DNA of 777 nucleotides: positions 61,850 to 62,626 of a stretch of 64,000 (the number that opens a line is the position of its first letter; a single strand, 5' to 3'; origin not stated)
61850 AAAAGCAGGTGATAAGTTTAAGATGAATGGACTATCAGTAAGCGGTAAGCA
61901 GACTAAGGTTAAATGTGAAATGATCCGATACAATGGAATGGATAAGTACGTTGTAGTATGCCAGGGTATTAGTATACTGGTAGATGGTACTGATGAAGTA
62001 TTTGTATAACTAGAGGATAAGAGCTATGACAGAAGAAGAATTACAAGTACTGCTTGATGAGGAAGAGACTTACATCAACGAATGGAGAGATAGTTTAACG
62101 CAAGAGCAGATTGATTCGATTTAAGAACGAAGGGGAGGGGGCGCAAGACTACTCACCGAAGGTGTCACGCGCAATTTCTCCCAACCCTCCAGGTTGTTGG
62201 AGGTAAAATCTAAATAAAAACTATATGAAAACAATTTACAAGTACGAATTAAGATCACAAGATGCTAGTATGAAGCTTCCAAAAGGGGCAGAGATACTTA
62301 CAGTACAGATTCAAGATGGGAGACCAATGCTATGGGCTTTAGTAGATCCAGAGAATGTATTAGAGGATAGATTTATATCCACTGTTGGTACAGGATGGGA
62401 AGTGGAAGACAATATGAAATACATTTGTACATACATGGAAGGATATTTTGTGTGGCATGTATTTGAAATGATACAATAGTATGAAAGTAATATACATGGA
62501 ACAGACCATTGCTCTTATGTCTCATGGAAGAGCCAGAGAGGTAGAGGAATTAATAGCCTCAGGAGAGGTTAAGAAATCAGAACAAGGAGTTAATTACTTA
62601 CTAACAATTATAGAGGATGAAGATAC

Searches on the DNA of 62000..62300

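Call 76: search_rna_families(source=window, start=62000, end=62300, threshold=evalue, max_evalue=10)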
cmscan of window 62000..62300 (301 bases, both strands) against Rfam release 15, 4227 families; matches with E-value up to 10: 2.
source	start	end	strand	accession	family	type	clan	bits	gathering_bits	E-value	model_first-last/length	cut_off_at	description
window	62052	62107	+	RF01662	ceN89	Gene; snRNA; snoRNA; CD-box;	-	14.1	48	3.6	1-78/78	no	Caenorhabditis snoRNA ceN89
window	62050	62147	+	RF01420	snoR113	Gene; snRNA; snoRNA; CD-box;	-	13.9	47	2.8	1-103/103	no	Small nucleolar RNA snoR113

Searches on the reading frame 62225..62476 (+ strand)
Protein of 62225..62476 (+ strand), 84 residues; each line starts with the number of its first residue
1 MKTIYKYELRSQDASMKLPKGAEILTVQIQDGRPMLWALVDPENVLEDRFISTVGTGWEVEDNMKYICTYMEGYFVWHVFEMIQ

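Call 44: search_protein_families(library=pfam, proteins=[window:62225-62476:+], max_evalue=0.01)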
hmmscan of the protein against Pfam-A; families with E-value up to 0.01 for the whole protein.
window:62225-62476:+ (84 aa): 1 family
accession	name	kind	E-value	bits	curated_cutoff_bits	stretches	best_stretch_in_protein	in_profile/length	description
PF24043.1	DUF7352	-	1.8e-23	83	27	1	1-82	1-89/97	Domain of unknown function (DUF7352)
